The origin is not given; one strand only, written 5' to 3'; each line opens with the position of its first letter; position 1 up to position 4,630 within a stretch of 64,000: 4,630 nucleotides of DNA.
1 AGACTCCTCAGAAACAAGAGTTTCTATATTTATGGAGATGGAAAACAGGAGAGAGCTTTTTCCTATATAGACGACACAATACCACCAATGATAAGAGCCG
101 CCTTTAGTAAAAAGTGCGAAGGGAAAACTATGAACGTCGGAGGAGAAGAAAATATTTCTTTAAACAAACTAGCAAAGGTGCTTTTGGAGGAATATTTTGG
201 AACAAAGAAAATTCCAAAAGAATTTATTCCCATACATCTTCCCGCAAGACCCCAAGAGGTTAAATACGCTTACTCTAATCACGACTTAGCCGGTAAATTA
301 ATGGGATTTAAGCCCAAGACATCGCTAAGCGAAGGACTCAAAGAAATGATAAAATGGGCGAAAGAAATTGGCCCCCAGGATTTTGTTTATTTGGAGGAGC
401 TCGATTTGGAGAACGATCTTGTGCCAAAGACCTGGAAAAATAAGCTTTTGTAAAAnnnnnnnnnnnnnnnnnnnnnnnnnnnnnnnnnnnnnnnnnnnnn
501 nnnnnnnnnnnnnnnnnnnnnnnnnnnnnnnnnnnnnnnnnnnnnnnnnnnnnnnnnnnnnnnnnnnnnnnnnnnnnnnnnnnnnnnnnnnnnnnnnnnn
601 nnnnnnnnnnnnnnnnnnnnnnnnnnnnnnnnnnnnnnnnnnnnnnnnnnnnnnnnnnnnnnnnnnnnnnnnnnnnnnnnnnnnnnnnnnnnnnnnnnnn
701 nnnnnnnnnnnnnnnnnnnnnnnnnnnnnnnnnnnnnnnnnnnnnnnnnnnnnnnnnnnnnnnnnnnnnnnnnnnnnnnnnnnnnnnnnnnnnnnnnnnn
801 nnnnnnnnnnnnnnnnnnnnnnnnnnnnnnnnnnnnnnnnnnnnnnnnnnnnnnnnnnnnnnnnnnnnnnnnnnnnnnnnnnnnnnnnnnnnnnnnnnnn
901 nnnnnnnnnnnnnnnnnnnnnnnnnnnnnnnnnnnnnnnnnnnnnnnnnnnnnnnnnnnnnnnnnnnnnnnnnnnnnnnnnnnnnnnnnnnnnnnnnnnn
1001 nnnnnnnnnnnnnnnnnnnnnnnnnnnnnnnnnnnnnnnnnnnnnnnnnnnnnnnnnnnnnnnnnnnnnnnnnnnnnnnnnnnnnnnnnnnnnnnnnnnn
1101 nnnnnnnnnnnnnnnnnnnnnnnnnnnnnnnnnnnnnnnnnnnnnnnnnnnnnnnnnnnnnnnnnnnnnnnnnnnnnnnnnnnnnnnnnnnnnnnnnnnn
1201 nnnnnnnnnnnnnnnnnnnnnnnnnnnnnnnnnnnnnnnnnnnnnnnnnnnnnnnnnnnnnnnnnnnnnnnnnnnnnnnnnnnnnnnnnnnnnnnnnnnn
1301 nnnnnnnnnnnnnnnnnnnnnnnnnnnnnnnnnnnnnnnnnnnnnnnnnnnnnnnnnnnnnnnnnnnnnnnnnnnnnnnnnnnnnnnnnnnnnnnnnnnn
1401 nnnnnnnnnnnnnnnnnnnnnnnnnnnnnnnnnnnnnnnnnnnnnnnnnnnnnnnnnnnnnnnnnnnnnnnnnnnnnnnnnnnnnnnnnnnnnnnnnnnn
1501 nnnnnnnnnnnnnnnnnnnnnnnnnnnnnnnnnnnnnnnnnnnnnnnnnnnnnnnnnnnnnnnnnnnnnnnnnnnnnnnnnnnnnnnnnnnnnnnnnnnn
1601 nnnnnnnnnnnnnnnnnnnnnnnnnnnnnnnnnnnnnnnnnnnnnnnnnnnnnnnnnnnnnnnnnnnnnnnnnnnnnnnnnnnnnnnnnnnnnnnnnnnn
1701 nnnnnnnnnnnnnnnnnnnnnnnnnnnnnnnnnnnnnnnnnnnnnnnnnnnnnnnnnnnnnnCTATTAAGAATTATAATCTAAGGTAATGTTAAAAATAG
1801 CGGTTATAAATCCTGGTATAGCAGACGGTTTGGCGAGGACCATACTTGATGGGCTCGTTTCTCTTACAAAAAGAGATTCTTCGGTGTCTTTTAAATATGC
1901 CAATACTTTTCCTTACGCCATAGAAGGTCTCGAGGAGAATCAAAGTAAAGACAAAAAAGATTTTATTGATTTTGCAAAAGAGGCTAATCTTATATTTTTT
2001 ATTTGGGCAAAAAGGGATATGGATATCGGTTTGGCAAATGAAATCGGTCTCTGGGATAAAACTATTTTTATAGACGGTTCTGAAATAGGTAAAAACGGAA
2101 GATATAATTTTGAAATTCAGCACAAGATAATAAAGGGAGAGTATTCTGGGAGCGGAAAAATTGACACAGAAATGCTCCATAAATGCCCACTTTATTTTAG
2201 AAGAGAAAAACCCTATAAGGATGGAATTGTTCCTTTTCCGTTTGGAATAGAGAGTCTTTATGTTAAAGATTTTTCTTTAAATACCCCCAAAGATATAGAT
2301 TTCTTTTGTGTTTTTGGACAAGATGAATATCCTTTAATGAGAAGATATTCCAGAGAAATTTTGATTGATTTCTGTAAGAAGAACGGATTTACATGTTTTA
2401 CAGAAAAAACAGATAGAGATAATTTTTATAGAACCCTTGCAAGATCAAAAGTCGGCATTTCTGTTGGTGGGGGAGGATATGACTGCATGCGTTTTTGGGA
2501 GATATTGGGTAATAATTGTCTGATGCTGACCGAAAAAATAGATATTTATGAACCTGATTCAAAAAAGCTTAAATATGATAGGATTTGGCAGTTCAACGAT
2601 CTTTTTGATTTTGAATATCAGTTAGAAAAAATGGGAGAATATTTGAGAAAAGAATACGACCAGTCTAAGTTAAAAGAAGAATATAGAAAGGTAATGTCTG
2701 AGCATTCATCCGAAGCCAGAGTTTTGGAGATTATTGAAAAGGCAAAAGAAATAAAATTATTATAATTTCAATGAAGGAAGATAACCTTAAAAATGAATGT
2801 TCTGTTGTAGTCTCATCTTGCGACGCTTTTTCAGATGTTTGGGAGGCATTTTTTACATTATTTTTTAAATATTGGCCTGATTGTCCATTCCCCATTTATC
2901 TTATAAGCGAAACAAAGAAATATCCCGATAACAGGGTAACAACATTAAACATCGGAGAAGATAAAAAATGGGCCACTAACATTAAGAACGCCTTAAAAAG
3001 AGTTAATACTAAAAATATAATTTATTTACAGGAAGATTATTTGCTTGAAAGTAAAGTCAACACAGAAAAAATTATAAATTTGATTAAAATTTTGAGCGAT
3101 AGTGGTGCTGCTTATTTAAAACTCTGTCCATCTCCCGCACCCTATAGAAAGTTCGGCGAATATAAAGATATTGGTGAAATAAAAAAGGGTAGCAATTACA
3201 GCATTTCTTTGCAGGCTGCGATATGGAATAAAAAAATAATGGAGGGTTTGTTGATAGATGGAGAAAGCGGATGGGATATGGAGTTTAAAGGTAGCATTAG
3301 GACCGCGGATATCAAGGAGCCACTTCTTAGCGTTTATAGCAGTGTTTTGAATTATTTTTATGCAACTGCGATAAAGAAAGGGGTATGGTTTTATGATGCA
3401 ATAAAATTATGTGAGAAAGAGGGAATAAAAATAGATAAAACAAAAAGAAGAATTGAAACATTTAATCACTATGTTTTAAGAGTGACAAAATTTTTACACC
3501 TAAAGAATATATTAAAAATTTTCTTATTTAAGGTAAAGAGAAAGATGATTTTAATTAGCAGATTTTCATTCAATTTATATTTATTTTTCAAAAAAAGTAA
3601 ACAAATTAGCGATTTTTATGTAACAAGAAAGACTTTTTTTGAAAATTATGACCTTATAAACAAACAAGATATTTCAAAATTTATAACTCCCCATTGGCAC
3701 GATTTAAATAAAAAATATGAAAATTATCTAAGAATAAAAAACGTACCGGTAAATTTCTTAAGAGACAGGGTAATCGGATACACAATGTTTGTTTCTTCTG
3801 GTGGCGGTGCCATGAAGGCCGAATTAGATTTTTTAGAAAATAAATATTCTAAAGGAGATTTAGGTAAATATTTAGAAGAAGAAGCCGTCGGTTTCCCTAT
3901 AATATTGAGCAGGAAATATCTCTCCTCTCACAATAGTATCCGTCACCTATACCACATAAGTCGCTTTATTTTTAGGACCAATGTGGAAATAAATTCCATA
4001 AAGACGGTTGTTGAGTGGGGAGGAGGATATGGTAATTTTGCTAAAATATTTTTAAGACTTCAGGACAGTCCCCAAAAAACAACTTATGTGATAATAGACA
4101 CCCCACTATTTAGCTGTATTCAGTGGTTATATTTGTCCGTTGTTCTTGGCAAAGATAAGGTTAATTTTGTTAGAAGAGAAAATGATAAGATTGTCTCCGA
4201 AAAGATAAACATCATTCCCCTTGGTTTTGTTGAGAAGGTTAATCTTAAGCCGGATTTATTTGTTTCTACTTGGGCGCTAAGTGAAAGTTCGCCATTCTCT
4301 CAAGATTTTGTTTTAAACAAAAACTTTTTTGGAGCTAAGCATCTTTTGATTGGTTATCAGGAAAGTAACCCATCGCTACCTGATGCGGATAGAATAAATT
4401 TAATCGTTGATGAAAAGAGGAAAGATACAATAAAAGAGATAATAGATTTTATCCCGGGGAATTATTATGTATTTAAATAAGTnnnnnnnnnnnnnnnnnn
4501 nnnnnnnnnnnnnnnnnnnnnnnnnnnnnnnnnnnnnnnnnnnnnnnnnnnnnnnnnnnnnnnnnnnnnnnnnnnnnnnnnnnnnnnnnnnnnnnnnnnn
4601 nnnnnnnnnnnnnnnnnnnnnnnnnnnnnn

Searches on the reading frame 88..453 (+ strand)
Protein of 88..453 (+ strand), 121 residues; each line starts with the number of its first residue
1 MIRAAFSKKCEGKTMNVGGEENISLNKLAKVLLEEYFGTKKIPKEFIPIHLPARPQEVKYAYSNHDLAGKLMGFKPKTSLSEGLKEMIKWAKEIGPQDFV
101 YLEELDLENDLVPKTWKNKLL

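Call 6: search_protein_families(library=pfam, proteins=[window:88-453:+], max_evalue=0.00001)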
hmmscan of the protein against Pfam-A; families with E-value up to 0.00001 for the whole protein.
window:88-453:+ (121 aa): 0 families

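Call 64: search_protein_families(library=pfam, proteins=[window:88-453:+], max_evalue=1)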
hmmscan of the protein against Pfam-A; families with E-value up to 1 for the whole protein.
window:88-453:+ (121 aa): 1 family
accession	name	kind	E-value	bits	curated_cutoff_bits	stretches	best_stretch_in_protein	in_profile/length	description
PF16363.11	GDP_Man_Dehyd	-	0.003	17.5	27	1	11-87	249-332/332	GDP-mannose 4,6 dehydratase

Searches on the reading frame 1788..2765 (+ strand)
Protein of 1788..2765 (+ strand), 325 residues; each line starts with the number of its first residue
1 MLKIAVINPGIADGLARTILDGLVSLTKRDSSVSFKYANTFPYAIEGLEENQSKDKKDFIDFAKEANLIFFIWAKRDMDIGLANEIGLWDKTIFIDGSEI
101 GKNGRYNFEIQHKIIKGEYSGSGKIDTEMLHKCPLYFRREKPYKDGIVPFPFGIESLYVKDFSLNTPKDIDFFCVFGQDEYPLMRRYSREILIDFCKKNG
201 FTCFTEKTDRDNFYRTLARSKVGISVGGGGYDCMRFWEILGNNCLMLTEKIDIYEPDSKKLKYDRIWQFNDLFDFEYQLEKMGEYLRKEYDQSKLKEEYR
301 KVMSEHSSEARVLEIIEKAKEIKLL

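Call 6: search_protein_families(library=pfam, proteins=[window:1788-2765:+], max_evalue=0.00001)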
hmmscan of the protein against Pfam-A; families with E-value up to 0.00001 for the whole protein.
window:1788-2765:+ (325 aa): 0 families

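Call 64: search_protein_families(library=pfam, proteins=[window:1788-2765:+], max_evalue=1)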
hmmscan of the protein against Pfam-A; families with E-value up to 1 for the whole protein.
window:1788-2765:+ (325 aa): 1 family
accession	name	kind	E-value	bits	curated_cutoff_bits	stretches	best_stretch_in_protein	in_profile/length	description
PF13524.12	Glyco_trans_1_2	-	0.0012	19.3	25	1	204-316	31-143/144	Glycosyl transferase-like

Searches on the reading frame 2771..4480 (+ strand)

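Call 6: search_protein_families(library=pfam, proteins=[window:2771-4480:+], max_evalue=0.00001)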
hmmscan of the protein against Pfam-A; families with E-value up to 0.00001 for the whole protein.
window:2771-4480:+ (569 aa): 0 families

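Call 28: search_protein_families(library=ncbifam, proteins=[window:2771-4480:+], max_evalue=0.001)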
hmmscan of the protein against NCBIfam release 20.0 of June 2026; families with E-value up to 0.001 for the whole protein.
window:2771-4480:+ (569 aa): 1 family
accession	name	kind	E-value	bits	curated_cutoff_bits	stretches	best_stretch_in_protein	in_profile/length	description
TIGR04371.1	methyltran_NanM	subfamily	4.7e-10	39.4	44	1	399-508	139-251/273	putative sugar O-methyltransferase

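Call 64: search_protein_families(library=pfam, proteins=[window:2771-4480:+], max_evalue=1)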
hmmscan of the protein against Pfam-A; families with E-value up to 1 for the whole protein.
window:2771-4480:+ (569 aa): 0 families
